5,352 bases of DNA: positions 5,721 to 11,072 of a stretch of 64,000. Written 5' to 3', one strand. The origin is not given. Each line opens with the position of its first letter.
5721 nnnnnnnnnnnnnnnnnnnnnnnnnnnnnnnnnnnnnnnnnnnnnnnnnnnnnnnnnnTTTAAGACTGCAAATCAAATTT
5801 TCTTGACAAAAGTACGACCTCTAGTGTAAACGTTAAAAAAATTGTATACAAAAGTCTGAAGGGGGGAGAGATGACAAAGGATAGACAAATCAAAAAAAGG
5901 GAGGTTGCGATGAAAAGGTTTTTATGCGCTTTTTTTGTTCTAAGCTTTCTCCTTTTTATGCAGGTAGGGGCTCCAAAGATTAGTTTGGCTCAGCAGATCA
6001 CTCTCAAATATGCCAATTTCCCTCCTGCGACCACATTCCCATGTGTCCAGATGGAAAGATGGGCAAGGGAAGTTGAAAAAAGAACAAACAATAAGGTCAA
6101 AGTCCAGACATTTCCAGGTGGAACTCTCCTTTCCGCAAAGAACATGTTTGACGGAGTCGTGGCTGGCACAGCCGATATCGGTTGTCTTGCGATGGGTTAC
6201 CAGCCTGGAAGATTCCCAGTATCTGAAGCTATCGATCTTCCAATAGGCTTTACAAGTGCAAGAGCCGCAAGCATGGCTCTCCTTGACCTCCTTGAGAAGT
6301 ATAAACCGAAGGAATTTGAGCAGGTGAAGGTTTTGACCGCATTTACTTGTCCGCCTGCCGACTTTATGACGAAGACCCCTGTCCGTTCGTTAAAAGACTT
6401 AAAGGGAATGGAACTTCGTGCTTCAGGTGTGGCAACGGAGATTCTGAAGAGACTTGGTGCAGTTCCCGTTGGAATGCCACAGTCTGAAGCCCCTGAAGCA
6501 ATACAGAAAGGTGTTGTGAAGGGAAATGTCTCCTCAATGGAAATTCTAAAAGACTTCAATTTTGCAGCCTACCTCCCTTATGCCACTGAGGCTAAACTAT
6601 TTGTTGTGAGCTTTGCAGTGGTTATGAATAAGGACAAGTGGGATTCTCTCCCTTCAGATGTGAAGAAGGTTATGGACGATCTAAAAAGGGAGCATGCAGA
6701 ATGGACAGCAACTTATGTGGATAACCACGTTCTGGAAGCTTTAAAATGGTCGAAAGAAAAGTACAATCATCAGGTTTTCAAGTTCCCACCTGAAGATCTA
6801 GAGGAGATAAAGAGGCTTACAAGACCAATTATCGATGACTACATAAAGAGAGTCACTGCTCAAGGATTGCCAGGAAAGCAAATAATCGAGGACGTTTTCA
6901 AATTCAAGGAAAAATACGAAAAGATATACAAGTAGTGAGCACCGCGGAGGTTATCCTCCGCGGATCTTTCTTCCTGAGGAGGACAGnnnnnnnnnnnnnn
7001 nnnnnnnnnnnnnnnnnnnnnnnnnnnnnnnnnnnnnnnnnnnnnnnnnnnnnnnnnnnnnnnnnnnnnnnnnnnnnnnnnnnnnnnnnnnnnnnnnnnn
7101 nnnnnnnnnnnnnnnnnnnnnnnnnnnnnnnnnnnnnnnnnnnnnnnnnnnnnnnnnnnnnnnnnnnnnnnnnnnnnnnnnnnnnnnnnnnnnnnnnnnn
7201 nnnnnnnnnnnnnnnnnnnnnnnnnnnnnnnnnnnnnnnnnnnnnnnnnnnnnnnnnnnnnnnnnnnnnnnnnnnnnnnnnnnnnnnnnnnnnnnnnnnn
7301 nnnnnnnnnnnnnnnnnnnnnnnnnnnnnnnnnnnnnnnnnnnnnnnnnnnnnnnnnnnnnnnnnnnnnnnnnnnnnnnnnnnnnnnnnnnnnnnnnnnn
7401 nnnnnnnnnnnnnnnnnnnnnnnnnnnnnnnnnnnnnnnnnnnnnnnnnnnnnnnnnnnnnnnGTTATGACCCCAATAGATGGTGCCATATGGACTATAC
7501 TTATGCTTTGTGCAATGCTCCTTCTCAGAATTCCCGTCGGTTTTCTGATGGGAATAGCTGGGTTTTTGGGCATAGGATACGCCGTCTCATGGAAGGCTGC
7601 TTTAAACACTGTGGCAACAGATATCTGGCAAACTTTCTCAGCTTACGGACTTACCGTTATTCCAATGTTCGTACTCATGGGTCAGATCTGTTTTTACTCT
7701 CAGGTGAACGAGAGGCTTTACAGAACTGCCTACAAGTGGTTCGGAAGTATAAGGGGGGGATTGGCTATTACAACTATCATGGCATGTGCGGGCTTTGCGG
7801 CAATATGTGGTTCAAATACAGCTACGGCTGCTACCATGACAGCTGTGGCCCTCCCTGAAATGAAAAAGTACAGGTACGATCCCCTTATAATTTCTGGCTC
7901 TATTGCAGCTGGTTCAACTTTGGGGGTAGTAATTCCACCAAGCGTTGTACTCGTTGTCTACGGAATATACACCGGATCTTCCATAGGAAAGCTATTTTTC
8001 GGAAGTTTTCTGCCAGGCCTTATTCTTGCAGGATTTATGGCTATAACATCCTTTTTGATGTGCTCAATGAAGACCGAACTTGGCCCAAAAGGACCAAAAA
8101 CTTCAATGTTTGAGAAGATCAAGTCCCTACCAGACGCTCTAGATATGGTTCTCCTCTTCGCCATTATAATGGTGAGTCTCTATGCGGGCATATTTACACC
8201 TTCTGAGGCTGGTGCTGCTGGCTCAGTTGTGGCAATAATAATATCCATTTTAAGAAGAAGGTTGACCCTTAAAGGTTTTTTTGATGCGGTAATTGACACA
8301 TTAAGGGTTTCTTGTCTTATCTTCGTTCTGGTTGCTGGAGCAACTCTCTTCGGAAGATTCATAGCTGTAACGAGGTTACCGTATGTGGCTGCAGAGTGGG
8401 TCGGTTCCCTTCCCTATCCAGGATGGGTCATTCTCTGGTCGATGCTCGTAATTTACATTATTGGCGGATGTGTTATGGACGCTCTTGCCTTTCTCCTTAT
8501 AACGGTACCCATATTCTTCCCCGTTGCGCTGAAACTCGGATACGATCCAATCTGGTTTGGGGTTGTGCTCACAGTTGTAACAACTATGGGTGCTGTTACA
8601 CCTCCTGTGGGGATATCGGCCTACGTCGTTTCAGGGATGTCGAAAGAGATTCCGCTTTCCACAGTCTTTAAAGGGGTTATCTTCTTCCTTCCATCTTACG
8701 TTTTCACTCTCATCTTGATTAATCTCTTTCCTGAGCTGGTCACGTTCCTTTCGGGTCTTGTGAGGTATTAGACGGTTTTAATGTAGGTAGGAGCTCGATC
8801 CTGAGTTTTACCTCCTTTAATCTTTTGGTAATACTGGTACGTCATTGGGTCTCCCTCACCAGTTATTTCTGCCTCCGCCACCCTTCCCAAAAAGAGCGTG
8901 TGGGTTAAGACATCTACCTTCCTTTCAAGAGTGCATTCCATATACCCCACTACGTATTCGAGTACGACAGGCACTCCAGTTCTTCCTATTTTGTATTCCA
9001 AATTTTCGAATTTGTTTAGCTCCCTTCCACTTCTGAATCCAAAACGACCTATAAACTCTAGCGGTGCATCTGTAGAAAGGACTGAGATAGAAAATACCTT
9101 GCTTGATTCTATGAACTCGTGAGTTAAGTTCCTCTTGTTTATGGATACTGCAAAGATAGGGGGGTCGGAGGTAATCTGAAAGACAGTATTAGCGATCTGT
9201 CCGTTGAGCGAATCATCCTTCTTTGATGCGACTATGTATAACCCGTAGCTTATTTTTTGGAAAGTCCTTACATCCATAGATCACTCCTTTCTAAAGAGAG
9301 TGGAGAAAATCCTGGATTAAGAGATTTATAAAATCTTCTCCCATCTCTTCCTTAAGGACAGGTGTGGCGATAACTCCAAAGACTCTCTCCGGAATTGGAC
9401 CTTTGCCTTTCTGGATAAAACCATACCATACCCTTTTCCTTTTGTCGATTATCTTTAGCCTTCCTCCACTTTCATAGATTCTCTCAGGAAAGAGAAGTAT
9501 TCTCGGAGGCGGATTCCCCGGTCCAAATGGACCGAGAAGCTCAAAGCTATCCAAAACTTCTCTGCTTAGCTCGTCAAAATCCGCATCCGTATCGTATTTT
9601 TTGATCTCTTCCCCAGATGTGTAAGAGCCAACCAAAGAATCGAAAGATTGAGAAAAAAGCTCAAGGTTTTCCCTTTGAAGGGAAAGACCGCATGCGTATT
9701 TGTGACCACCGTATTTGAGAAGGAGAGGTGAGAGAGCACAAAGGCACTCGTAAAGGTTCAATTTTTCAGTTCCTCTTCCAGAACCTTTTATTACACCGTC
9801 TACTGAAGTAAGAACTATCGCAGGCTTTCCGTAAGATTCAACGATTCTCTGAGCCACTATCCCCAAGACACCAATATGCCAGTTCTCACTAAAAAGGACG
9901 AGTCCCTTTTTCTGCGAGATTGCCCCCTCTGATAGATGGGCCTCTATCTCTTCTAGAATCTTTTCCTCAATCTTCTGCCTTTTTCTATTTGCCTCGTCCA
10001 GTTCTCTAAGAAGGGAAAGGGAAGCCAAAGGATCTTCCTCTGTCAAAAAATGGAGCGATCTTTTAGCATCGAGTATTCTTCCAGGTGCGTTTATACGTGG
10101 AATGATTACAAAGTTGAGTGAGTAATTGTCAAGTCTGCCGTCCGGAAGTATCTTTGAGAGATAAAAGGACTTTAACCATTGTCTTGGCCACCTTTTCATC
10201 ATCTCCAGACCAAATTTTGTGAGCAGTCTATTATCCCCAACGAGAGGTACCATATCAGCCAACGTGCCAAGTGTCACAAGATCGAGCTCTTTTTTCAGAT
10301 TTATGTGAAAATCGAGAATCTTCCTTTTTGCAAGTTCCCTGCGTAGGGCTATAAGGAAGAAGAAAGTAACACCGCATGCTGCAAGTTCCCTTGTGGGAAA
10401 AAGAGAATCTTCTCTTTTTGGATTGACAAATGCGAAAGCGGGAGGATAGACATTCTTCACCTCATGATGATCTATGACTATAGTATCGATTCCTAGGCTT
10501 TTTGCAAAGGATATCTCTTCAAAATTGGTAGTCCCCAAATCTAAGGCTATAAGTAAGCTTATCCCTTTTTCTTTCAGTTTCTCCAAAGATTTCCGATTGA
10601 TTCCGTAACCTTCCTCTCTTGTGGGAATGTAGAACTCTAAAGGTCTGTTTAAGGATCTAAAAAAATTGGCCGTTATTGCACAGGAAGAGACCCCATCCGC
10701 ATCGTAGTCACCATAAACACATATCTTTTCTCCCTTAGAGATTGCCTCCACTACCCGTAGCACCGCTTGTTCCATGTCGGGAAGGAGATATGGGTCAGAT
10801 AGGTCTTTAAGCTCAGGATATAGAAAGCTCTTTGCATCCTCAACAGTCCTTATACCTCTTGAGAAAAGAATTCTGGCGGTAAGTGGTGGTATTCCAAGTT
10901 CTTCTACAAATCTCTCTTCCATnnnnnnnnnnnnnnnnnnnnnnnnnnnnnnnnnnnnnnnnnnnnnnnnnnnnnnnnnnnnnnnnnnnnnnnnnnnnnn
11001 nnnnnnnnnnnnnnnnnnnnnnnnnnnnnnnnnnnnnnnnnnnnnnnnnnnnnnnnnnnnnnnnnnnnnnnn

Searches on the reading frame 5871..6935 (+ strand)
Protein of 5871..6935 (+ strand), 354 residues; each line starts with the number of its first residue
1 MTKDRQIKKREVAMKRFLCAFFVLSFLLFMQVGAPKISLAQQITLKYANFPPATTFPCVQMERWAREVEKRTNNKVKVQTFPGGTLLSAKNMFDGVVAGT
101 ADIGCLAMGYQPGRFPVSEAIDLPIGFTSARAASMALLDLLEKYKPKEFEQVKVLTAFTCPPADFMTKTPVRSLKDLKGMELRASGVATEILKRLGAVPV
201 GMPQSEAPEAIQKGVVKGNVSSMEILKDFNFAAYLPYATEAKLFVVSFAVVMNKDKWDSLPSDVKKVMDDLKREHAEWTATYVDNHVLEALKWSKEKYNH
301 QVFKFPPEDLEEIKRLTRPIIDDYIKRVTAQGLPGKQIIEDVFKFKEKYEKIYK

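Call 42: search_protein_families(library=pfam, max_evalue=0.00001, proteins=[window:5871-6935:+])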
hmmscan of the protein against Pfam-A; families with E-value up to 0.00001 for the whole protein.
window:5871-6935:+ (354 aa): 1 family
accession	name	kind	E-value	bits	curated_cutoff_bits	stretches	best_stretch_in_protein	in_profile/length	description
PF03480.18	DctP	-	8.2e-44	150.5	23.4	1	60-325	14-284/286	Bacterial extracellular solute-binding protein, family 7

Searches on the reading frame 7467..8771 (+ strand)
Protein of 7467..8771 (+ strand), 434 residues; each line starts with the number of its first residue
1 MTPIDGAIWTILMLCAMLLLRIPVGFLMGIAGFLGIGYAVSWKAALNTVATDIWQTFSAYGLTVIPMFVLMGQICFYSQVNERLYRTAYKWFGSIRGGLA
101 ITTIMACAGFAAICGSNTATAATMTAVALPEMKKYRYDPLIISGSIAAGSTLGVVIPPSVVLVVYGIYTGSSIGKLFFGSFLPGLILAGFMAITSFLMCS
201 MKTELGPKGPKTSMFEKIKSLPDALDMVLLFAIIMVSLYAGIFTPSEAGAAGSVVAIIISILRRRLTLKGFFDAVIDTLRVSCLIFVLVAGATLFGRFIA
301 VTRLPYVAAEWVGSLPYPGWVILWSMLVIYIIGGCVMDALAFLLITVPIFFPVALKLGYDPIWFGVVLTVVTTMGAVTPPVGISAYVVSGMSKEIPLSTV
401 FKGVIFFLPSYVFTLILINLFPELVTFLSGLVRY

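Call 42: search_protein_families(library=pfam, max_evalue=0.00001, proteins=[window:7467-8771:+])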
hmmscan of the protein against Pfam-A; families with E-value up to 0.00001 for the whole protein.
window:7467-8771:+ (434 aa): 1 family
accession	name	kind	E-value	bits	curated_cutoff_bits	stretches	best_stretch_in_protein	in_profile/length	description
PF06808.19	DctM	-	3.7e-87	293.3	23.8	1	12-424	2-413/413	Tripartite ATP-independent periplasmic transporter, DctM component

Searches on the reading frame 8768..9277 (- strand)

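Call 42: search_protein_families(library=pfam, max_evalue=0.00001, proteins=[window:8768-9277:-])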
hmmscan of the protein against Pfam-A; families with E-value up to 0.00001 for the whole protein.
window:8768-9277:- (169 aa): 1 family
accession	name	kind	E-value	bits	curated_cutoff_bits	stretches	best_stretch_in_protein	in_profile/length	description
PF01613.24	Flavin_Reduct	-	7.2e-35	120.8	27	1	8-150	3-145/153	Flavin reductase like domain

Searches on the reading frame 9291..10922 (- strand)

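Call 8: search_protein_families(library=ncbifam, proteins=[window:9291-10922:-])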
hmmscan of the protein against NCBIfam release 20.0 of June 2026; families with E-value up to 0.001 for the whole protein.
window:9291-10922:- (543 aa): 4 families
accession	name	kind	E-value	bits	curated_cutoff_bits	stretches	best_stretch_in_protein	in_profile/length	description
TIGR00644.1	recJ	equivalog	1.2e-139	466.1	396.9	1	13-498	3-489/546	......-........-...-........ exonuclease RecJ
NF008290.0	PRK11070.1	equivalog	9.3e-76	255.5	900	1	11-473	22-498/577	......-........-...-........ exonuclease RecJ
NF053576.1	RecJ_archaeal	equivalog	1.6e-22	80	360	2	57-198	4-139/452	RecJ family nuclease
NF040701.1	RecJ_Meth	equivalog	1.1e-10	40.9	550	1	63-203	6-142/449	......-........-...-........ exonuclease RecJ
